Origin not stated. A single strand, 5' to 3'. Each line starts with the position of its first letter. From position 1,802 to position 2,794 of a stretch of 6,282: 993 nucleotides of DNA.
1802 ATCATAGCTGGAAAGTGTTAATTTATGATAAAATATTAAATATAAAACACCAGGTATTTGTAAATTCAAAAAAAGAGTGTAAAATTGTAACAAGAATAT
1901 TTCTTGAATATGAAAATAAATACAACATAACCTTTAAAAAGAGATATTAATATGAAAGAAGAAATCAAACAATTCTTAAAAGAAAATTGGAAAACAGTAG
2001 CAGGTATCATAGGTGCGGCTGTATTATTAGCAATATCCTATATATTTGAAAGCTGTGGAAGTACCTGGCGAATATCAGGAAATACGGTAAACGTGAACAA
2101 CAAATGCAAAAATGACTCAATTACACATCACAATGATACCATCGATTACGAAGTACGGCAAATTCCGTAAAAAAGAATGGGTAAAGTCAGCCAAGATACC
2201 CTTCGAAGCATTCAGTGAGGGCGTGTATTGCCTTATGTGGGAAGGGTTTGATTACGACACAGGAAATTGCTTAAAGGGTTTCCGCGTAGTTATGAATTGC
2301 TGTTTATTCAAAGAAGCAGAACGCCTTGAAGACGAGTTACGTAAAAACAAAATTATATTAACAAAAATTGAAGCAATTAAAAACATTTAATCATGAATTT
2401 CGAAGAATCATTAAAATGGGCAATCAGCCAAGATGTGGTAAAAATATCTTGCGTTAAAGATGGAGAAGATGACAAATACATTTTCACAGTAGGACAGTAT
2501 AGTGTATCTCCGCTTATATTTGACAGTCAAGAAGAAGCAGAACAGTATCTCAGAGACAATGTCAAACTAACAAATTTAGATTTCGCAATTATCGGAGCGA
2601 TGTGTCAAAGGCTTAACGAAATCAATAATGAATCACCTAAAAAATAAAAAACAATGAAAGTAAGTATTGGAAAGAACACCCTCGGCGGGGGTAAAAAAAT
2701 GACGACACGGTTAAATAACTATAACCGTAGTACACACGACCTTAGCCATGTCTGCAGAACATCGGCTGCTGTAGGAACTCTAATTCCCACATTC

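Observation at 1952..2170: Small single-pass membrane protein as a candidate lysis (amurin/holin-like) or superinfection-exclusion factor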

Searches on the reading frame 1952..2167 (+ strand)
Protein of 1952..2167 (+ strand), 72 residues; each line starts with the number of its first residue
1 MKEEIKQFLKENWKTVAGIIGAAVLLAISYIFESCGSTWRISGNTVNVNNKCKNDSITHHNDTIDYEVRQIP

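Call 4: search_protein_families(library=phrogs, proteins=[window:1952-2167:+], max_evalue=1)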
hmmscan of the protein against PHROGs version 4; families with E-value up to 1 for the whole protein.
window:1952-2167:+ (72 aa): 3 families
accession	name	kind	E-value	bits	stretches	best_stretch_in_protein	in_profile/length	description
phrog_21872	-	unknown function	0.0022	19.2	1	6-37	30-61/92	-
phrog_689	-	lysis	0.0074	17.5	1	3-33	56-83/91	holin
phrog_557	-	other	0.05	14.8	1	26-63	52-89/100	outer membrane protein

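Call 5: search_protein_families(library=pfam, proteins=[window:1952-2167:+], max_evalue=1)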
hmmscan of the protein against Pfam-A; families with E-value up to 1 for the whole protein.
window:1952-2167:+ (72 aa): 0 families

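Call 7: find_homologous_proteins(query=window:1952-2167:+, max_evalue=10)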
Query window:1952-2167:+ (72 aa): 573 proteins with E <= 10 among 573 candidates; the best 120 are listed.
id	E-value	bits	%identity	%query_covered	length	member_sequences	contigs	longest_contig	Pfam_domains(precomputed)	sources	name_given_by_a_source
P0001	1.8e-38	147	90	100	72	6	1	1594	-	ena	-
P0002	1.8e-38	147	90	100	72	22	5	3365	-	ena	-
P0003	4.3e-38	146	92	100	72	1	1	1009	-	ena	-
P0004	5.2e-38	145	92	100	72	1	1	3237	-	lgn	-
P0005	5.7e-38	145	89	100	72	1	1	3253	-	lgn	-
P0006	7.7e-38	145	90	99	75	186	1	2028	-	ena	-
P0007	8.2e-38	145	90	100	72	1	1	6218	-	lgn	-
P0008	8.3e-38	145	92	100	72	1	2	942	-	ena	-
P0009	8.4e-38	145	89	100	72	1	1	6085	-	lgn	-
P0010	9.4e-38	145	90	100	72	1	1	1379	-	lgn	-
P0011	9.9e-38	145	88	100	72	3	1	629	-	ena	-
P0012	1.1e-37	144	89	100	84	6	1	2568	-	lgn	-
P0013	1.2e-37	144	89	100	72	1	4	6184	-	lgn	-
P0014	1.4e-37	144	88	100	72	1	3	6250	-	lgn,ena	-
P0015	1.7e-37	144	88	100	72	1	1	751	-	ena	-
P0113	8.5e-35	135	86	96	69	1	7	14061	-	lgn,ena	-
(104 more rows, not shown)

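Call 13: find_encoding_contigs(protein=P0113, flank=10000, max_places=4)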
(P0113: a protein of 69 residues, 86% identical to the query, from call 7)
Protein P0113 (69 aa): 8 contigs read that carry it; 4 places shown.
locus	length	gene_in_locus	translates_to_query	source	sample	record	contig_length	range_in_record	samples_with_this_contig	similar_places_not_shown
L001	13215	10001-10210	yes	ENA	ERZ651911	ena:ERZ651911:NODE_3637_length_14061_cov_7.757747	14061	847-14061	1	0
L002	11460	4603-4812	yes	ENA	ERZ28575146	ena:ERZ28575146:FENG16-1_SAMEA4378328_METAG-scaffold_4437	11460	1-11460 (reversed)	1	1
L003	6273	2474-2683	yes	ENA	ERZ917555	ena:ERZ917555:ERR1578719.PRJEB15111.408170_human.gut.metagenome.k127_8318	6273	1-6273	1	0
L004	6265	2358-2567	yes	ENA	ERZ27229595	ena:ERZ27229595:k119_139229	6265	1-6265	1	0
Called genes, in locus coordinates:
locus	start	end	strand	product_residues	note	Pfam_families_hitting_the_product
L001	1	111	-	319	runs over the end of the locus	?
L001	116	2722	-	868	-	PF00884:Sulfatase, PF16347:SGSH_C (faint), PF14200:RicinB_lectin_2 (weak)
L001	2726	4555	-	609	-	PF00657:Lipase_GDSL (faint), PF13472:Lipase_GDSL_2, PF01839:FG-GAP (faint), PF13517:FG-GAP_3, PF18962:Por_Secre_tail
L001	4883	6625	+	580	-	-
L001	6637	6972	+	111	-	-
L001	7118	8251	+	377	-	-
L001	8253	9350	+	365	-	PF23343:REP_ORF2-G2P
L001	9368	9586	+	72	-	-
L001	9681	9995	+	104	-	-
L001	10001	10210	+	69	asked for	-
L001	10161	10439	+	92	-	-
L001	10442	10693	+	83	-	-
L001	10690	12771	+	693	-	PF02305:Phage_F (weak)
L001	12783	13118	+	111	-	-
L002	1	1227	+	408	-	?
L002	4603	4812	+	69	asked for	-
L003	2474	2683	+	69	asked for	-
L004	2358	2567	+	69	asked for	-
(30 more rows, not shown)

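Call 14: find_encoding_contigs(protein=window:1952-2167:+, flank=10000, max_places=4)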
Protein window:1952-2167:+ (72 aa): 9 contigs read that carry it; 4 places shown.
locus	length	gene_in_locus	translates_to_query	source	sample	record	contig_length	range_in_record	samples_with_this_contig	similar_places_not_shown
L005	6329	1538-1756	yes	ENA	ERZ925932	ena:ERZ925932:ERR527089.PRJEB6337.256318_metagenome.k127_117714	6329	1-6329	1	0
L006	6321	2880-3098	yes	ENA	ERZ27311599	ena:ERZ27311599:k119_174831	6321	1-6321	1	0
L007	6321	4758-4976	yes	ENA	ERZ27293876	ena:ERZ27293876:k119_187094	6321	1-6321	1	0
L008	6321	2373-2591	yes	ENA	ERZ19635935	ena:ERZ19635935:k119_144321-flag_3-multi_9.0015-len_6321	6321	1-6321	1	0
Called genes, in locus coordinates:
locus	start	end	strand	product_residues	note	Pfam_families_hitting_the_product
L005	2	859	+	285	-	?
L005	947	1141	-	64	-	-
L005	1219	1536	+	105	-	-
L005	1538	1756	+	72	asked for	-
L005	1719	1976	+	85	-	-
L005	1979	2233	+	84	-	-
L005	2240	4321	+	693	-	PF02305:Phage_F (weak)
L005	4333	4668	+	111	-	-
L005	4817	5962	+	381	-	-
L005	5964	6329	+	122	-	?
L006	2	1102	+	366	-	?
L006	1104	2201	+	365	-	PF23343:REP_ORF2-G2P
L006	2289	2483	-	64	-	-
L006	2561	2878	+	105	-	-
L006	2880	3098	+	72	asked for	-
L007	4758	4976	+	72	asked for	-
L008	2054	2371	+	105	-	-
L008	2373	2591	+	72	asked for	-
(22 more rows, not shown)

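Call 21: search_dna_similar(query=window:1952-2167:+, collection=phages, mode=protein, max_evalue=10, max_rows=40)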
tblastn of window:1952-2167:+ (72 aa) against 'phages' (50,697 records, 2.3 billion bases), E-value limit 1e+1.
Records with a match: 1; places in all: 1; records where one place covers at least 80% of the query: 0.
Best place of each record, by identity: <60% 1.
By first word of the organism name: Bacteriophage 1.
By host as written in the record: - 1.
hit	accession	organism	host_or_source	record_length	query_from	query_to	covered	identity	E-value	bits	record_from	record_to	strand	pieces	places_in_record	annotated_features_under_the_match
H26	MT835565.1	Bacteriophage sp.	human fecal samples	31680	8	58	71%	35.3%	6e+0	30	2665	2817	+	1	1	record has no annotation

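Call 23: find_related_loci(query=A1, collection=viral_contigs, flank=7000)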
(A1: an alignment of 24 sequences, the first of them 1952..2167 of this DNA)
Query A1 (72 aa) in viral_contigs; peptide patterns used: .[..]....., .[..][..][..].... (x = any residue, [..] = any of these).
107 stretches matched a pattern; 22 encode a relative of the query (tblastn E <= 1e-3); 22 distinct loci.
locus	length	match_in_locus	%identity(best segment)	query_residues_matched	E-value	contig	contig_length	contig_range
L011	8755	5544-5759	93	1-72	6e-45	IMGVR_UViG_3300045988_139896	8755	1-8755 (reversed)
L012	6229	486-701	92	1-72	1e-43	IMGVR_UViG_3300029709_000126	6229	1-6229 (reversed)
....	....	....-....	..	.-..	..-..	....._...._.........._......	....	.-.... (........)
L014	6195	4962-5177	88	1-72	2e-42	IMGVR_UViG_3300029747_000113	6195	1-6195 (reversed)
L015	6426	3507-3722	88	1-72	3e-42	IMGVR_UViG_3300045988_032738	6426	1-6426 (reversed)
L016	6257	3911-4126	88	1-72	7e-42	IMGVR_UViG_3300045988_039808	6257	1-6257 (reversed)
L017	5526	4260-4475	85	1-72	9e-41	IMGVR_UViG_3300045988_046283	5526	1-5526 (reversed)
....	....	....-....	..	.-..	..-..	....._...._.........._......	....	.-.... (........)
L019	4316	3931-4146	85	1-72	1e-40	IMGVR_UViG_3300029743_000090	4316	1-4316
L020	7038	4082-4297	86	1-72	1e-40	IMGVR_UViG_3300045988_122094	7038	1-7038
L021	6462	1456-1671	83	1-72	4e-40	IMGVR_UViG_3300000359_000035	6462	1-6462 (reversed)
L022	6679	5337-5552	82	1-72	3e-40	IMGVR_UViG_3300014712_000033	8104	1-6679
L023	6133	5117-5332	85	1-72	5e-40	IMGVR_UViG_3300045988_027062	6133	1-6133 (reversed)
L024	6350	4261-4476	85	1-72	4e-39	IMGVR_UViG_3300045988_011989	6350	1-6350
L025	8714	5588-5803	82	1-72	7e-39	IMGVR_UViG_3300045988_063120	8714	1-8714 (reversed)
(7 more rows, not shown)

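Call 24: search_protein_representatives(alignment_id=A1)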
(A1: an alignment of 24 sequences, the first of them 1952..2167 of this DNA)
Query: 24 sequences, 72 profile positions. Proteins with E-value up to 0.001 (for the whole library): 9; up to 1e-10: 3; up to 1e-30: 1. The best 9 are listed.
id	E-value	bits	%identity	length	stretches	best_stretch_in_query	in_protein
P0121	3.0e-31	123.3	-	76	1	1-56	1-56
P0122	1.5e-29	117.8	-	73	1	1-72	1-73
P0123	9.3e-19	83.3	-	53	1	1-40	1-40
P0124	7.4e-10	54.8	-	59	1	1-57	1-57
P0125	1.2e-06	44.5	-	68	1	2-60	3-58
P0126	2.6e-06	43.4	-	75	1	3-72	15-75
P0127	3.7e-06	42.9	-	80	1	1-72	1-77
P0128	2.4e-04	37.1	-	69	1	15-64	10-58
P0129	2.5e-04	37.1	-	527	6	30-44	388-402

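Call 35: find_related_loci(query=A1, collection=genome_contigs, flank=10000)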
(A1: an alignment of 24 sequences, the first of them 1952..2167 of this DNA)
Query A1 (72 aa) in genome_contigs; peptide patterns used: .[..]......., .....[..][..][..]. (x = any residue, [..] = any of these).
98 stretches matched a pattern; 2 encode a relative of the query (tblastn E <= 1e-3); 2 distinct loci.
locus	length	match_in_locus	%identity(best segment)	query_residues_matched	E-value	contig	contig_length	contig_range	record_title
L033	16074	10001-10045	73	34-48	5e-5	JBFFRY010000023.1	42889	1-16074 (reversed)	MAG: Acidimicrobiia bacterium isolate Mix_mud21.2022.07.23 k141_2098169_length_42889_cov_17.2350, whole genome shotgun s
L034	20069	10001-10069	61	28-45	5e-5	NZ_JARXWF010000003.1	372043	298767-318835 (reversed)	Parabacteroides sp. PM6-13 Ga0505164_03, whole genome shotgun sequence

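Call 38: list_cluster_members(proteins=[L001:2726-4555:-, L001:116-2722:-])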
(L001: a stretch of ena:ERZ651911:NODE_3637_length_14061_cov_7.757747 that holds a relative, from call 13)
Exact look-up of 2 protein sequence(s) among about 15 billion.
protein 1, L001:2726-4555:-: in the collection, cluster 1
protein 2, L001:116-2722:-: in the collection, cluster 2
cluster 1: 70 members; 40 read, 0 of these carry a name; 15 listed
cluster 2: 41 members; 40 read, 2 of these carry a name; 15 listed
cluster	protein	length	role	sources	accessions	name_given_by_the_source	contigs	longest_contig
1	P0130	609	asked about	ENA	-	-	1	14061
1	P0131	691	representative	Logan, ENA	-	-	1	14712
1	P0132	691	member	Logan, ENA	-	-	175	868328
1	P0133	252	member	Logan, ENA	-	-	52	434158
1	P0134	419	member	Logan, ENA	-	-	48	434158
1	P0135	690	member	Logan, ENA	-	-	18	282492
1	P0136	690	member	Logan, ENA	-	-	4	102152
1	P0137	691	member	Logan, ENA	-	-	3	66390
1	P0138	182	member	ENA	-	-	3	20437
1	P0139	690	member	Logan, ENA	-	-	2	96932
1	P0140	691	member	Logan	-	-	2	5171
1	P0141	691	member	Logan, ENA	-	-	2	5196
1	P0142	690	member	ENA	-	-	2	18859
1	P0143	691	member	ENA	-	-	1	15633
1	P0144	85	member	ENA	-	-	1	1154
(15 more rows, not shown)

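Call 65: search_protein_families(library=ncbifam, proteins=[window:1952-2167:+], max_evalue=10)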
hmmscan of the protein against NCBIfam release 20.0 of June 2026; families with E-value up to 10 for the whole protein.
window:1952-2167:+ (72 aa): 1 family
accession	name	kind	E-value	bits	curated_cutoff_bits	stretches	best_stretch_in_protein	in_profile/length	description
NF040574.1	T3SS_ATP_VscN2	exception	0.12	11.2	750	1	16-61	260-308/420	type III secretion system ATPase VscN2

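Call 66: search_protein_families(library=padloc, proteins=[window:1952-2167:+], max_evalue=10)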
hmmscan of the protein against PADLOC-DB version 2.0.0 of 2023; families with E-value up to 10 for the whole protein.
window:1952-2167:+ (72 aa): 0 families

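Call 91: predict_structure(alignment_id=A1)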
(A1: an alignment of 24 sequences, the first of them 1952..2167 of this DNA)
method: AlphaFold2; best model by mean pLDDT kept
length: 72 residues; sequences in the alignment: 24
mean_pLDDT: 60.7   pTM: 0.32
mean pLDDT of the five models: 60.7, 58.0, 57.7, 57.2, 53.7
residues with pLDDT >= 90: 7; 70-90: 23; 50-70: 4; < 50: 38
segments of 3 or more residues with pLDDT < 50: 36-72
pLDDT, mean of each block of 10 residues (from residue 1): 78 89 85 50 43 43 41 41
secondary structure, 60 per line:
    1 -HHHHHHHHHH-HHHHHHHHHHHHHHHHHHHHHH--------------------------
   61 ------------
elements in order: H2-11 H13-34

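Call 98: search_solved_structures(query=A6, max_evalue=10)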
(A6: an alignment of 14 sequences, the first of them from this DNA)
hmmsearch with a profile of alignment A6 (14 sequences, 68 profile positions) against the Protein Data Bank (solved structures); distinct sequences matched with E-value up to 10: 1.
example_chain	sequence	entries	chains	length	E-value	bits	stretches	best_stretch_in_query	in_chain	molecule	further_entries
7nyh_H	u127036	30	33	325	6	10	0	7-32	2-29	NADH-quinone oxidoreductase subunit H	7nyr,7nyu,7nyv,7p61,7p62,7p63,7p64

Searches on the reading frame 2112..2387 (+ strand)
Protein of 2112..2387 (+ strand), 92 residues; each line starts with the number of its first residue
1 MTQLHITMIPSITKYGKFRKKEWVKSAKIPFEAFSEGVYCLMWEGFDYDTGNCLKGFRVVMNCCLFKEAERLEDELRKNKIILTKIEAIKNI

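Call 4: search_protein_families(library=phrogs, proteins=[window:2112-2387:+], max_evalue=1)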
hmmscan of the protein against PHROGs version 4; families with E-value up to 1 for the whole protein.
window:2112-2387:+ (92 aa): 0 families

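Call 5: search_protein_families(library=pfam, proteins=[window:2112-2387:+], max_evalue=1)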
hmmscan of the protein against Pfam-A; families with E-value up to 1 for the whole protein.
window:2112-2387:+ (92 aa): 0 families

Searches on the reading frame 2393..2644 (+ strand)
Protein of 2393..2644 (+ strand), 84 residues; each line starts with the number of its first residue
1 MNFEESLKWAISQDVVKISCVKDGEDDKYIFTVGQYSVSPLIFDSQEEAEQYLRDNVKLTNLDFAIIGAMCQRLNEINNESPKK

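Call 4: search_protein_families(library=phrogs, proteins=[window:2393-2644:+], max_evalue=1)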
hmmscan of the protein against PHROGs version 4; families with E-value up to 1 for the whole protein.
window:2393-2644:+ (84 aa): 2 families
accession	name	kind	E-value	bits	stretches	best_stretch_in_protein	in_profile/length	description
phrog_11035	-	unknown function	0.00071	20.9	1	26-63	26-67/85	-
phrog_32067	-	unknown function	0.3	11.8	1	43-56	40-53/55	-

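Call 5: search_protein_families(library=pfam, proteins=[window:2393-2644:+], max_evalue=1)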
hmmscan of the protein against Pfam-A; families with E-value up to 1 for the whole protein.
window:2393-2644:+ (84 aa): 0 families
